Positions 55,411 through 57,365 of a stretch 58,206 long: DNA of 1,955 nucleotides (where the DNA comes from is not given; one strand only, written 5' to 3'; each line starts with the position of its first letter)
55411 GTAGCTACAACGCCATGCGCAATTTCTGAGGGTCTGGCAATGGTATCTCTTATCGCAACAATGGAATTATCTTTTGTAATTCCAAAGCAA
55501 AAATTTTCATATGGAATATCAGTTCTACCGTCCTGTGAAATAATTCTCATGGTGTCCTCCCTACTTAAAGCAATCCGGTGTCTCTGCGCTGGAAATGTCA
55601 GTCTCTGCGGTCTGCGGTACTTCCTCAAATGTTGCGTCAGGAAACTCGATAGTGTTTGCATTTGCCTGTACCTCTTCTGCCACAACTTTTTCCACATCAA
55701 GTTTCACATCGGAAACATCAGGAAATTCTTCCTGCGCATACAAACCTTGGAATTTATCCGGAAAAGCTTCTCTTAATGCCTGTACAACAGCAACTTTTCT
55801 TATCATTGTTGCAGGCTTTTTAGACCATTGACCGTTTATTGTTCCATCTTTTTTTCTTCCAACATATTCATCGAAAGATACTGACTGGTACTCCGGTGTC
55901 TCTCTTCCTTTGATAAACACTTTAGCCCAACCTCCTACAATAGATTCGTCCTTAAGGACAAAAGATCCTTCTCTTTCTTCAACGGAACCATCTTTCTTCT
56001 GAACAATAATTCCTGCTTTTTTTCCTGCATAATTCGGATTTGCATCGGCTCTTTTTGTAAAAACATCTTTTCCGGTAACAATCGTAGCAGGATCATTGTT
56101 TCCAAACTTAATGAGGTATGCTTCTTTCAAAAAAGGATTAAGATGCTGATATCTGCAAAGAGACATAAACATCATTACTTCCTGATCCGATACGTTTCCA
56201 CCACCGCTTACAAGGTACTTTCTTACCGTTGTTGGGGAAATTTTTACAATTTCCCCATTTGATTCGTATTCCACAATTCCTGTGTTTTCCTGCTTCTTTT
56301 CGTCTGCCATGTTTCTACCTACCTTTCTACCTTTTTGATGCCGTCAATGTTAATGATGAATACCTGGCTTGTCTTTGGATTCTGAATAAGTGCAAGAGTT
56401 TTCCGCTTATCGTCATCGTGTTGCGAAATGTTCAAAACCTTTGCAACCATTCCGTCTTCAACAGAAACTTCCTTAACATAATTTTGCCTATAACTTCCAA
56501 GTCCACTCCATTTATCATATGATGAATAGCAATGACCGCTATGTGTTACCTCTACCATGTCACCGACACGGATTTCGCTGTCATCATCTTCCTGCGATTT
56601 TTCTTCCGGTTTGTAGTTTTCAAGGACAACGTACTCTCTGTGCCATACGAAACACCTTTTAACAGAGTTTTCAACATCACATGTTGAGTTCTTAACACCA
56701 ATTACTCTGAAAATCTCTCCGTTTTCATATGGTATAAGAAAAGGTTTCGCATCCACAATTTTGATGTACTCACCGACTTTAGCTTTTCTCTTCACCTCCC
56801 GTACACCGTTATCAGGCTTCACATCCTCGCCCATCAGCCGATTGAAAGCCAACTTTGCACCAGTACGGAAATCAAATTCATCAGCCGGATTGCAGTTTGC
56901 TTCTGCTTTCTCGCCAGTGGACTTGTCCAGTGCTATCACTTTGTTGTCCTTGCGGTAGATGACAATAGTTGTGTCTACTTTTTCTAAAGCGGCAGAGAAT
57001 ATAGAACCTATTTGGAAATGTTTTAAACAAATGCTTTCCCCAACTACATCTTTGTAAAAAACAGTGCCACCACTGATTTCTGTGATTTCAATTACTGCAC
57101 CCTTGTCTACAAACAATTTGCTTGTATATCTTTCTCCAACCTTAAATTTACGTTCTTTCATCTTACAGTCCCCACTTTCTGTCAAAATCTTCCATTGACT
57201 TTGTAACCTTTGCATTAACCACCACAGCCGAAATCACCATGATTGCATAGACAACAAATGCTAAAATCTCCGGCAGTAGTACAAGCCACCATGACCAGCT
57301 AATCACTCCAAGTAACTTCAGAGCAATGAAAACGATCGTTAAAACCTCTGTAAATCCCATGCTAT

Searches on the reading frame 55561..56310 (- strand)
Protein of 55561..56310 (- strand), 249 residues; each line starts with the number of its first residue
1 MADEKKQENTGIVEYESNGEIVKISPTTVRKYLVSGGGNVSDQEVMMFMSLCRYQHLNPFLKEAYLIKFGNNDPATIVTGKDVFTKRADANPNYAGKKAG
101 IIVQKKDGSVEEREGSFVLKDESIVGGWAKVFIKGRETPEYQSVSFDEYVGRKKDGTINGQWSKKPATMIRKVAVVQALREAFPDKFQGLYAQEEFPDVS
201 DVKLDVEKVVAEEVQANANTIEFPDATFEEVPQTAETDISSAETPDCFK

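Call 16: search_protein_families(library=phrogs, proteins=[window:55561-56310:-], max_evalue=0.001)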
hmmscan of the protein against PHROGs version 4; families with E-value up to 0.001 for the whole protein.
window:55561-56310:- (249 aa): 5 families
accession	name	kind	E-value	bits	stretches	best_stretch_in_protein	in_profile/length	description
phrog_2760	-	DNA, RNA and nucleotide metabolism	3.9e-57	194.6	1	23-216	18-208/257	RecT-like ssDNA annealing protein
phrog_10056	-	DNA, RNA and nucleotide metabolism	6.2e-55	187.7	1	6-222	7-212/302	RecT-like ssDNA annealing protein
phrog_252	-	DNA, RNA and nucleotide metabolism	1.9e-50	172.9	1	12-222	16-205/263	Bet-like ssDNA annealing protein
phrog_2780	-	DNA, RNA and nucleotide metabolism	4.2e-27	96.5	1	39-226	51-243/369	RecT-like ssDNA annealing protein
phrog_2449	-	DNA, RNA and nucleotide metabolism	2.6e-11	44.7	1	151-231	151-227/301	single strand annealing protein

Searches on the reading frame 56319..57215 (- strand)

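Call 16: search_protein_families(library=phrogs, proteins=[window:56319-57215:-], max_evalue=0.001)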
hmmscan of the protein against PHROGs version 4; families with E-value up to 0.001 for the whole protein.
window:56319-57215:- (298 aa): 1 family
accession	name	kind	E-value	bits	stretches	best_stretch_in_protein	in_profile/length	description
phrog_17910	-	unknown function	1.7e-10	41.6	1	138-212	57-134/350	-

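Call 51: search_protein_families(library=pfam, proteins=[window:56319-57215:-], max_evalue=0.01)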
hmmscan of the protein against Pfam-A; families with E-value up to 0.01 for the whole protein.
window:56319-57215:- (298 aa): 0 families
